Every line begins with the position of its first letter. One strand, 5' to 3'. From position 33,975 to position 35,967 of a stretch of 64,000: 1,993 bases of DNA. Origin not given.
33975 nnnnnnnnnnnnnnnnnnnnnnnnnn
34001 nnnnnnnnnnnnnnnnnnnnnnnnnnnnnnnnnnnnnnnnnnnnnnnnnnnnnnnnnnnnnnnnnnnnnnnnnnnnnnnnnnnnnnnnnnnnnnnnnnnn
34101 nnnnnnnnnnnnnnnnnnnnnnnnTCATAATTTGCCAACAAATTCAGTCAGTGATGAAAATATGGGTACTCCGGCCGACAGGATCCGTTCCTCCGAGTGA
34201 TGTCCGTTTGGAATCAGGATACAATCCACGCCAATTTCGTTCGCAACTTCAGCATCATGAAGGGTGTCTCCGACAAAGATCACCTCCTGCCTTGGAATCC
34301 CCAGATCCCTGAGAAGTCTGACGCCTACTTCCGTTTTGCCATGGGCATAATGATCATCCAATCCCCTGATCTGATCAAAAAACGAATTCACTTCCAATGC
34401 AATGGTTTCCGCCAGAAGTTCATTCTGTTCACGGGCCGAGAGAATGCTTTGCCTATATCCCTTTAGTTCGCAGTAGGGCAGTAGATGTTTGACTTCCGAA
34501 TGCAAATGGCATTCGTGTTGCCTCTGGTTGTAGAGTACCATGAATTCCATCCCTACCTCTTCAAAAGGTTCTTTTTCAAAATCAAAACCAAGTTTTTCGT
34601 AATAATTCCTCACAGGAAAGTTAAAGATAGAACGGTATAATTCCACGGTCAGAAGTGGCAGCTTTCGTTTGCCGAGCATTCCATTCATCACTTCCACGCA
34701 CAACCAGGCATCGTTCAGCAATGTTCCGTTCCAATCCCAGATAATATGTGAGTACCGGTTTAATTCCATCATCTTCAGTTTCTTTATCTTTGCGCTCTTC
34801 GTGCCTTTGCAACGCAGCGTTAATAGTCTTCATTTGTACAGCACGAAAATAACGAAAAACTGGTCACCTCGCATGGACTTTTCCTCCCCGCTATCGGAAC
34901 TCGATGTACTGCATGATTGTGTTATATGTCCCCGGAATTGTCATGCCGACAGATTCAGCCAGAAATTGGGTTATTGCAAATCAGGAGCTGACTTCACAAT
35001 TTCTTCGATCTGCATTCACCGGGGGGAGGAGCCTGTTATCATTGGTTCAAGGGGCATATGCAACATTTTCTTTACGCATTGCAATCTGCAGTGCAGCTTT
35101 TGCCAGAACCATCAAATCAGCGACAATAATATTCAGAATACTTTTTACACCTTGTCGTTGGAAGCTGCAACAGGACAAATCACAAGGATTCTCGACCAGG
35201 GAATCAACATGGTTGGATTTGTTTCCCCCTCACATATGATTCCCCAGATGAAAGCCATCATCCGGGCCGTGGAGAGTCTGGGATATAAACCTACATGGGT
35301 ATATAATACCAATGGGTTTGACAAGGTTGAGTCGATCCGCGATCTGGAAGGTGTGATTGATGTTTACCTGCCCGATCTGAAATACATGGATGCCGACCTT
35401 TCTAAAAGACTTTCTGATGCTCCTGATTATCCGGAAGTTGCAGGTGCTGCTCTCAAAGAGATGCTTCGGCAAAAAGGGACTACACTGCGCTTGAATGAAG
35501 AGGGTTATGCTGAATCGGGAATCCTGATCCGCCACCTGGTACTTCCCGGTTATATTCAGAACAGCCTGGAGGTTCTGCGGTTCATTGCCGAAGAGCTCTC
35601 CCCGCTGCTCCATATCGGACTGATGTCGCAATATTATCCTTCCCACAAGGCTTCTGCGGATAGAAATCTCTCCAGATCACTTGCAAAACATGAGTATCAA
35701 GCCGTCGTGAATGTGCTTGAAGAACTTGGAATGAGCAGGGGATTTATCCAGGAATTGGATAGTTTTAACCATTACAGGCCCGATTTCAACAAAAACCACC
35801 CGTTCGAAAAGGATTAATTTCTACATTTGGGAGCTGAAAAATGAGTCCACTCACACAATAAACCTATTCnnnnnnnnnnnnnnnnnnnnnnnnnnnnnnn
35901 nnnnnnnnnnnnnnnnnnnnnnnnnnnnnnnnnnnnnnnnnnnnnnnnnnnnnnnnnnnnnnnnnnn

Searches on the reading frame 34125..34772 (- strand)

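Call 73: search_protein_families(library=pfam, proteins=[window:34125-34772:-], max_evalue=0.00001)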
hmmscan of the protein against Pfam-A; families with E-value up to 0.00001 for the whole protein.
window:34125-34772:- (215 aa): 3 families
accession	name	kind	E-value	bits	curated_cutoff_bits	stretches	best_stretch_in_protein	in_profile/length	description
PF13419.12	HAD_2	-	3.9e-21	76.4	23.8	1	10-186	1-177/178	Haloacid dehalogenase-like hydrolase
PF00702.32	Hydrolase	-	2.1e-09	38.5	26.4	1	8-181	2-191/191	haloacid dehalogenase-like hydrolase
PF13242.12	Hydrolase_like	-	3.8e-09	36.8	22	1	152-209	12-73/75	HAD-hyrolase-like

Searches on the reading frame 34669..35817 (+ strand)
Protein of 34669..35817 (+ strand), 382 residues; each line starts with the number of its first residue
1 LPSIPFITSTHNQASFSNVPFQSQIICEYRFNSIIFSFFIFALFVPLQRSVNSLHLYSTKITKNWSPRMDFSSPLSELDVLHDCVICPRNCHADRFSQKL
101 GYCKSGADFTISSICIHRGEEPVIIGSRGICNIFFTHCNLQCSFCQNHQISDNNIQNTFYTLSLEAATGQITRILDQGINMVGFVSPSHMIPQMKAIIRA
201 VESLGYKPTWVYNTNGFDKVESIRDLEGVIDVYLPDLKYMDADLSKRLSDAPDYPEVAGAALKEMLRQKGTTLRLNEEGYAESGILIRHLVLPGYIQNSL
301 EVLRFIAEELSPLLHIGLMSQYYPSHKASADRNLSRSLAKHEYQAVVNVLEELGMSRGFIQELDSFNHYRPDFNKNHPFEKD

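Call 73: search_protein_families(library=pfam, proteins=[window:34669-35817:+], max_evalue=0.00001)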
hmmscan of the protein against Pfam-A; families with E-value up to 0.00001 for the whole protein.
window:34669-35817:+ (382 aa): 2 families
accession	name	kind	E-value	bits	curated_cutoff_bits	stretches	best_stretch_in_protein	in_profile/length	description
PF04055.27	Radical_SAM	-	8.2e-08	33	29.5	1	133-254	2-126/166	Radical SAM superfamily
PF13353.11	Fer4_12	-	2.1e-06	28.5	22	1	128-233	7-112/137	4Fe-4S single cluster domain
